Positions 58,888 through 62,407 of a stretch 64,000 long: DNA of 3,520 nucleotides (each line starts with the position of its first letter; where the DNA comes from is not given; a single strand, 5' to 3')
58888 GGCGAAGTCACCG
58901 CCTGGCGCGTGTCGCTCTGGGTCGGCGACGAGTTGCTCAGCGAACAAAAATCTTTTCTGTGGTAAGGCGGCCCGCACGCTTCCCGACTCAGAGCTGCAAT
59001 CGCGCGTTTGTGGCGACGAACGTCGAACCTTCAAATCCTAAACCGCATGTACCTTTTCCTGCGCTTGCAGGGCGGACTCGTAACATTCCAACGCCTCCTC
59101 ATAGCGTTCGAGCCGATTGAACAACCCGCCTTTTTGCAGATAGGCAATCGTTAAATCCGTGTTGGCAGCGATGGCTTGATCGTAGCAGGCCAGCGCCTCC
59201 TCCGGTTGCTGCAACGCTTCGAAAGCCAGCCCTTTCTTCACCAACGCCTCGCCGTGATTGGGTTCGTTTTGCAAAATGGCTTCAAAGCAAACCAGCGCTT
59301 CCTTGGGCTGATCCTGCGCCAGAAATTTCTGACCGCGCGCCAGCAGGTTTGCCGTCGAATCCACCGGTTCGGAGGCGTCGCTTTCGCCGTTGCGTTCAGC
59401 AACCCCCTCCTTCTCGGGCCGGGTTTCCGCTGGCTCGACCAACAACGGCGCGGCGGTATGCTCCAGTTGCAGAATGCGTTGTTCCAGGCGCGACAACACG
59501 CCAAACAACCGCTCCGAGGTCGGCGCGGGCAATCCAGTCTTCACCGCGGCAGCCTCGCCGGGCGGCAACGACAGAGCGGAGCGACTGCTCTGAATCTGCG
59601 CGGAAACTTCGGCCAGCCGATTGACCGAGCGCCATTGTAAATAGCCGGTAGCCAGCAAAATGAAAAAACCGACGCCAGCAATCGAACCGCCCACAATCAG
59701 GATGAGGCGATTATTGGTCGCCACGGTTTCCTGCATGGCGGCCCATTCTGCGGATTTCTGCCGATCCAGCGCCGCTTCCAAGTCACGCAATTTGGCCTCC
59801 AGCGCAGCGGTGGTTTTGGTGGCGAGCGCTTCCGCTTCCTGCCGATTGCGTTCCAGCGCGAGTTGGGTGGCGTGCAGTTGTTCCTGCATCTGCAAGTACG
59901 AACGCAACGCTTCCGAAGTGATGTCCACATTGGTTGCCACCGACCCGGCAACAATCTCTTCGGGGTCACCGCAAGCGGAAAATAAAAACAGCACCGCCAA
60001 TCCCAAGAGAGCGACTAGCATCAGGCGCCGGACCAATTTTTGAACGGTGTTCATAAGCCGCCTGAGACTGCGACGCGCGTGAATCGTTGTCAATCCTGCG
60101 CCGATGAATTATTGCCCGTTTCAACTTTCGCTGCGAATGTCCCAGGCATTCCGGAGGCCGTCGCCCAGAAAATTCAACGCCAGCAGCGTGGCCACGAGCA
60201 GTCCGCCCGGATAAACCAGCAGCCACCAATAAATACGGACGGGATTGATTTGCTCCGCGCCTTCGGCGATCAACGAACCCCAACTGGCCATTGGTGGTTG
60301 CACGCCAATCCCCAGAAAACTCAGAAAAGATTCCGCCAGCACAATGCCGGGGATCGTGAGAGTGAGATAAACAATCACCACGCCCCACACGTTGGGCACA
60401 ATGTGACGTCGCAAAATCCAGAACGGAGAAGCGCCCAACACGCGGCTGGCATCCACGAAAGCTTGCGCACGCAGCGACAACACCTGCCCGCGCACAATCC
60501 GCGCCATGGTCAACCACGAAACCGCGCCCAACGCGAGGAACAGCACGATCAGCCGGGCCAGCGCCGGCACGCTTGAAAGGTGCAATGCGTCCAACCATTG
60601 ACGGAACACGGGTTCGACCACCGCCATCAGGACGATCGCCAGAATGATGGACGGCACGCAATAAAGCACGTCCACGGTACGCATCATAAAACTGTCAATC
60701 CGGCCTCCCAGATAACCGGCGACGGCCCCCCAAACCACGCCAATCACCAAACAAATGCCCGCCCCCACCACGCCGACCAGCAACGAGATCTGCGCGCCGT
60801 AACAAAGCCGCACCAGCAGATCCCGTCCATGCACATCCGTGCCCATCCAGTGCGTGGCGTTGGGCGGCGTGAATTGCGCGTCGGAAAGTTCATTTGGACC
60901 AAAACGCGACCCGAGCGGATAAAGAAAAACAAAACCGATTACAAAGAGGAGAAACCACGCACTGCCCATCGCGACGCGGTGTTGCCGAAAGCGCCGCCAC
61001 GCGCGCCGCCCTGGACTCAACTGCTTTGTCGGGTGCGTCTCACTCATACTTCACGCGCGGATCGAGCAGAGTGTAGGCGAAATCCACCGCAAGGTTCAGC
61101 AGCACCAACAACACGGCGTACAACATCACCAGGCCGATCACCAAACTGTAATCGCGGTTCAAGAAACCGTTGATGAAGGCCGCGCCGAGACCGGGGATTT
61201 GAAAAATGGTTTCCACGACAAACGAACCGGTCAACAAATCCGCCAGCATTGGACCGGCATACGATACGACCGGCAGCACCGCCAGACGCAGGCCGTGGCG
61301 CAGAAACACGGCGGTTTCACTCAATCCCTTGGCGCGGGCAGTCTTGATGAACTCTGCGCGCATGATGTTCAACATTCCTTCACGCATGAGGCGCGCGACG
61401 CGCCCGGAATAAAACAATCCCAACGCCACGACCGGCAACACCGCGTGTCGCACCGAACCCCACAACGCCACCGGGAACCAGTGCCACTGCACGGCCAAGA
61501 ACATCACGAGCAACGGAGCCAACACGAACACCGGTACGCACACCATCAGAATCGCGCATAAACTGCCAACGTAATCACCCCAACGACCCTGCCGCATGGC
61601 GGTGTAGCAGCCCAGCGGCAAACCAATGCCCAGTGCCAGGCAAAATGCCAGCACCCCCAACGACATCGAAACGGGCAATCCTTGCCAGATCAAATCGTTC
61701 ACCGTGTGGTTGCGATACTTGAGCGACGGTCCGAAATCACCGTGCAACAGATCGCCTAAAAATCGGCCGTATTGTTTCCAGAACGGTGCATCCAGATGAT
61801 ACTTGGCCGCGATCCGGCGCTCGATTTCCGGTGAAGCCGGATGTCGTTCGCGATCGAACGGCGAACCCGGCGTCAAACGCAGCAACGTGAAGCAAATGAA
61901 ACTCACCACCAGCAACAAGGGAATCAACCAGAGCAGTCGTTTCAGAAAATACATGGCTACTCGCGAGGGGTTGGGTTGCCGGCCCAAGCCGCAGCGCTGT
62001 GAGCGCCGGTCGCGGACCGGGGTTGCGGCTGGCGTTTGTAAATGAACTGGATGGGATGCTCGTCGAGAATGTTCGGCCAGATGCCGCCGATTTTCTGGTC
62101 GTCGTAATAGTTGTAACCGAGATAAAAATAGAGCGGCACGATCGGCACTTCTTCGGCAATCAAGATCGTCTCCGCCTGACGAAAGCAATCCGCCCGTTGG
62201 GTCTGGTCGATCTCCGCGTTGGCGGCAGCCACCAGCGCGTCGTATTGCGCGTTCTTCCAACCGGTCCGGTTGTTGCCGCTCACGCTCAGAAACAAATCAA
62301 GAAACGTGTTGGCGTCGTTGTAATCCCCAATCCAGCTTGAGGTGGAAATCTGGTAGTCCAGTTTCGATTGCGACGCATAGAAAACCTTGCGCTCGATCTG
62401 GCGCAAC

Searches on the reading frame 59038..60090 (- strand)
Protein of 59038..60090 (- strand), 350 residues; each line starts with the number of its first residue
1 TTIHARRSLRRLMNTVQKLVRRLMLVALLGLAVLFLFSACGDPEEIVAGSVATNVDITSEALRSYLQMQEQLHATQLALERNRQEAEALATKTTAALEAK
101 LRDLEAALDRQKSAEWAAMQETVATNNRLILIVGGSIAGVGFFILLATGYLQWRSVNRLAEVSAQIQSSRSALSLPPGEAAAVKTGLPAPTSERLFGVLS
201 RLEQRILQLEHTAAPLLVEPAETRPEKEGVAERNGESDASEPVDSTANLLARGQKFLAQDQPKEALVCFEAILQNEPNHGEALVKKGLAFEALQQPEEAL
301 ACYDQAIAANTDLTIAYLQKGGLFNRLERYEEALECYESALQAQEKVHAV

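Call 78: search_protein_families(library=pfam, proteins=[window:59038-60090:-], max_evalue=0.00001)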
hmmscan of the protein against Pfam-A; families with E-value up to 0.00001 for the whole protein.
window:59038-60090:- (350 aa): 5 families
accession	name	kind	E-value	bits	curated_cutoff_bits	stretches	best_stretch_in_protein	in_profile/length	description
PF00515.34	TPR_1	-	1.5e-13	50.4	27.8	0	316-342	3-29/34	Tetratricopeptide repeat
PF13432.12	TPR_16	-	8.7e-11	42.5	32.7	1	250-310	1-61/65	Tetratricopeptide repeat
PF13181.12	TPR_8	-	7.8e-09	35.5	25.7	0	316-345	3-32/34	Tetratricopeptide repeat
PF07719.23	TPR_2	-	1.2e-08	34.8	27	0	281-310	2-31/34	Tetratricopeptide repeat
PF13428.12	TPR_14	-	3.5e-07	30.7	23.5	0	249-286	4-41/44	Tetratricopeptide repeat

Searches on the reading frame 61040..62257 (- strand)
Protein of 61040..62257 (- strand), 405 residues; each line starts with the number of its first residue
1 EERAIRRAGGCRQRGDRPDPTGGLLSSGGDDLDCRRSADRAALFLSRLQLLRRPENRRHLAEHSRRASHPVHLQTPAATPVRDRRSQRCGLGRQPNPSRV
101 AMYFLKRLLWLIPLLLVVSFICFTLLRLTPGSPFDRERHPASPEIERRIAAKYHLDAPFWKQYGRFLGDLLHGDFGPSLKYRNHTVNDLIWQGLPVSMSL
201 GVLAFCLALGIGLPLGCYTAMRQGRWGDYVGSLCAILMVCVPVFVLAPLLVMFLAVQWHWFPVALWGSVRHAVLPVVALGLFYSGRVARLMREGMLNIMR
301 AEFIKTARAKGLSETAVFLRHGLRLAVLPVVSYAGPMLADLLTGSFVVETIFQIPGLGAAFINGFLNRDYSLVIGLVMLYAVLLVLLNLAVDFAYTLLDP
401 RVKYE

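Call 78: search_protein_families(library=pfam, proteins=[window:61040-62257:-], max_evalue=0.00001)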
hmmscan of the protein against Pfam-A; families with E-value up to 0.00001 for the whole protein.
window:61040-62257:- (405 aa): 1 family
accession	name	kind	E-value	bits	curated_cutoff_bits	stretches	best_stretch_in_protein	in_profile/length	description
PF00528.27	BPD_transp_1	-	7.7e-41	140.3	26.4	1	212-403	1-183/184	Binding-protein-dependent transport system inner membrane component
